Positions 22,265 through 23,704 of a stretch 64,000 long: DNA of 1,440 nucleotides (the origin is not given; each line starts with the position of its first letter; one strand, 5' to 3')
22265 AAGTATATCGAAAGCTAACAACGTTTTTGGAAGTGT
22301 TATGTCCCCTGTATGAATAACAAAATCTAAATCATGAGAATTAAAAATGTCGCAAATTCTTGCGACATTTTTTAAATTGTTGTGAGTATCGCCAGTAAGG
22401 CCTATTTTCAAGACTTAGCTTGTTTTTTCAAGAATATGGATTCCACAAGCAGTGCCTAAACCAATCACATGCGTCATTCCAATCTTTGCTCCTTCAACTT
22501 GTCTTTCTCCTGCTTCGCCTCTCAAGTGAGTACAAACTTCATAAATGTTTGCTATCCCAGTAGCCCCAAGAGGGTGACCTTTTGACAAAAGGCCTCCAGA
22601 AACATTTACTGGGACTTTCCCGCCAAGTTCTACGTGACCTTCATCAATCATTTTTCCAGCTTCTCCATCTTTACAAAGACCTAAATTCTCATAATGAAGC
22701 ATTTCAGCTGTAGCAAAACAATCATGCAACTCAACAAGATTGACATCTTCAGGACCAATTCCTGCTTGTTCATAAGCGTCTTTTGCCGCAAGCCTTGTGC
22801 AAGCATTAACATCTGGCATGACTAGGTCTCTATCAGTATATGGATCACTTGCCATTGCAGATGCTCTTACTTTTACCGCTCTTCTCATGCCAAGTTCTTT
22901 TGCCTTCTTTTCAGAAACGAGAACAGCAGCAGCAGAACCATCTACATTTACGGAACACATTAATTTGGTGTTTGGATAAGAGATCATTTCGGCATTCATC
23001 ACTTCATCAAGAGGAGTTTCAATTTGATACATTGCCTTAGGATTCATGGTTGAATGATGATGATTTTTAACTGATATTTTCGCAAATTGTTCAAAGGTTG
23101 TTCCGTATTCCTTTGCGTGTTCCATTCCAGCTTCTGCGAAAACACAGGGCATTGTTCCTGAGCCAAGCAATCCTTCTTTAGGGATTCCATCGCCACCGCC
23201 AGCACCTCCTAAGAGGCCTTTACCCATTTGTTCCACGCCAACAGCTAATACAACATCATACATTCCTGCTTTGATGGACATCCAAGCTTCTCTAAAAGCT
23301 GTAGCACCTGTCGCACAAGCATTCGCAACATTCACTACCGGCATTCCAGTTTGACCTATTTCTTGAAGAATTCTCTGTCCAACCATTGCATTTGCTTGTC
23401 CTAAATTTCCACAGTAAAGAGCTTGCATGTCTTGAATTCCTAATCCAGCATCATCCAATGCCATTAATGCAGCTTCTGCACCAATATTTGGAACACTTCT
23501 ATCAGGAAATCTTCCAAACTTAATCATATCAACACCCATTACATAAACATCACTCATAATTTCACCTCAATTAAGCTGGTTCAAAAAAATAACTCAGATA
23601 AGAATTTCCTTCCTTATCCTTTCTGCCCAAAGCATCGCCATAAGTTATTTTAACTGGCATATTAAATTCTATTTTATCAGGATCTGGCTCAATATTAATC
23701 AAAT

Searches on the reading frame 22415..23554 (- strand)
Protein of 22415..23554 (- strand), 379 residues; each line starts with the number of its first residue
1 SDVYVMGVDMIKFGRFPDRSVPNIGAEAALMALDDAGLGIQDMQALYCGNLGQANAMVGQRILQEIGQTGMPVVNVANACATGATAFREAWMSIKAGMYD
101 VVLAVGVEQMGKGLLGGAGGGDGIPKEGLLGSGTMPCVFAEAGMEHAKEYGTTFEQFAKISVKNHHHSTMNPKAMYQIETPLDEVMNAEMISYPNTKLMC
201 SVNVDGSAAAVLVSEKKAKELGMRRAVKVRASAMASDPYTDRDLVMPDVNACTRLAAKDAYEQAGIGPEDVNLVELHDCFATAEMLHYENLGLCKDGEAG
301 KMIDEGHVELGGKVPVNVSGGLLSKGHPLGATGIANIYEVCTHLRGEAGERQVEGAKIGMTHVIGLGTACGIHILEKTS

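Call 91: search_protein_families(library=pfam, proteins=[window:22415-23554:-], max_evalue=0.00001)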
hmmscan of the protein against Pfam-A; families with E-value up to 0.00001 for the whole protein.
window:22415-23554:- (379 aa): 4 families
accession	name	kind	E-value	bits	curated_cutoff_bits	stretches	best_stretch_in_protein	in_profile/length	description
PF22691.2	Thiolase_C_1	-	1e-40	139.2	28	1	252-366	19-132/144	Thiolase C-terminal domain-like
PF00108.29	Thiolase_N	-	2.9e-13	50.2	26.4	1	3-175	1-191/260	Thiolase, N-terminal domain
PF02803.24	Thiolase_C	-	7.6e-11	42.2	27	1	255-360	26-113/123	Thiolase, C-terminal domain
PF00109.32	ketoacyl-synt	-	7.8e-07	29.4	20.8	1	44-111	140-205/252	Beta-ketoacyl synthase, N-terminal domain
